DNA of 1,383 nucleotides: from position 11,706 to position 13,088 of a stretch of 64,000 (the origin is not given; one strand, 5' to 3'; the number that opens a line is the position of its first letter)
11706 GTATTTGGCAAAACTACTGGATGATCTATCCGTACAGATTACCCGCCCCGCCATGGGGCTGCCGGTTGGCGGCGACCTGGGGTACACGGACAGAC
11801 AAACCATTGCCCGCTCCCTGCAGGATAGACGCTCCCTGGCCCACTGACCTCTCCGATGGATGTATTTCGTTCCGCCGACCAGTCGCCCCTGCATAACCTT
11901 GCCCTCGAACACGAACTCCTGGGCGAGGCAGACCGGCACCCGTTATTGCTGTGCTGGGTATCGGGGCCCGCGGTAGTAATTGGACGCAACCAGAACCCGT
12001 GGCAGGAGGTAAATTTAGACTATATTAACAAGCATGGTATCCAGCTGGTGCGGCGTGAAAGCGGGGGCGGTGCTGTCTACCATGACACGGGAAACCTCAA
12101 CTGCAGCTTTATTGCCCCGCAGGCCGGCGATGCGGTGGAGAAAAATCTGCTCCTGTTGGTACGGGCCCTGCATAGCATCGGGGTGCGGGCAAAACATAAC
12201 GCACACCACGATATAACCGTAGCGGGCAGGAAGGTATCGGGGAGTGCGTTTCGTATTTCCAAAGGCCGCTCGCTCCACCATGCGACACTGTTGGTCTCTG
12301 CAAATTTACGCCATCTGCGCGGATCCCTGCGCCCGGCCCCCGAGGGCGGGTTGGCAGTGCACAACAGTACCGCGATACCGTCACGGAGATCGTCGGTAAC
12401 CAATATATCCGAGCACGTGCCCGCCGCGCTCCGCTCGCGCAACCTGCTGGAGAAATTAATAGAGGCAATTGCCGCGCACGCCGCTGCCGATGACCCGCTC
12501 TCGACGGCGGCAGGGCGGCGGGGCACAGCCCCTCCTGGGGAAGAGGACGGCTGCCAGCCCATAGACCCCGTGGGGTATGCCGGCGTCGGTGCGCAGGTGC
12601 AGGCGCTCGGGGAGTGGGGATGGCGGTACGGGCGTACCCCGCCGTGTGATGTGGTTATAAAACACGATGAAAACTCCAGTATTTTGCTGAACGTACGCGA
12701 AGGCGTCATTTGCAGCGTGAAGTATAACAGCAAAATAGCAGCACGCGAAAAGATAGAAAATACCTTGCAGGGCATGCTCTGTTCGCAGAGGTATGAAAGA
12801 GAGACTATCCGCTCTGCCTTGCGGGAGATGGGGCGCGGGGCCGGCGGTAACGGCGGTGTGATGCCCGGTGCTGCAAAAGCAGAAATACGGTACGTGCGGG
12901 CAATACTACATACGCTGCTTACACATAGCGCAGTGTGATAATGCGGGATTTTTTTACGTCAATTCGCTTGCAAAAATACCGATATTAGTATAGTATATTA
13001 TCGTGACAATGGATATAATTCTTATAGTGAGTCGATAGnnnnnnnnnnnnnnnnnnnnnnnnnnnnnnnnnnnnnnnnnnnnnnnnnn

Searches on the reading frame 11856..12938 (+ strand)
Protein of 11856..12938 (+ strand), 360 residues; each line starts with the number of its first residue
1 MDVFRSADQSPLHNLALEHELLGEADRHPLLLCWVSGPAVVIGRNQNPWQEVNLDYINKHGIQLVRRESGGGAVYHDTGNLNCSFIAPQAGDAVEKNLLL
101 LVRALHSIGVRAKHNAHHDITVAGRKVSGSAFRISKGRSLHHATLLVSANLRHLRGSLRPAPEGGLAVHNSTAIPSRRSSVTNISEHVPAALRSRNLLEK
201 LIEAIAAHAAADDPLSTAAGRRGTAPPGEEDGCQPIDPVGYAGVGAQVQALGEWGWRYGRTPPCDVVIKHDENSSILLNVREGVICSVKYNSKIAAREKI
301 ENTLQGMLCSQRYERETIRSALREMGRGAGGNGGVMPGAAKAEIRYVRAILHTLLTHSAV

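Call 20: search_protein_families(library=pfam, proteins=[window:11856-12938:+], max_evalue=0.001)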
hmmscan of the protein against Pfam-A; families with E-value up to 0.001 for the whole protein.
window:11856-12938:+ (360 aa): 2 families
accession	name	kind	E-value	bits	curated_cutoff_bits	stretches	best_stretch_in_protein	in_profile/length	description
PF21948.1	LplA-B_cat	-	2.2e-55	188.2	27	1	11-205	2-199/200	Lipoyl protein ligase A/B catalytic domain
PF03099.24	BPL_LplA_LipB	-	6.9e-08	32.9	21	1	45-150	9-133/133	Biotin/lipoate A/B protein ligase family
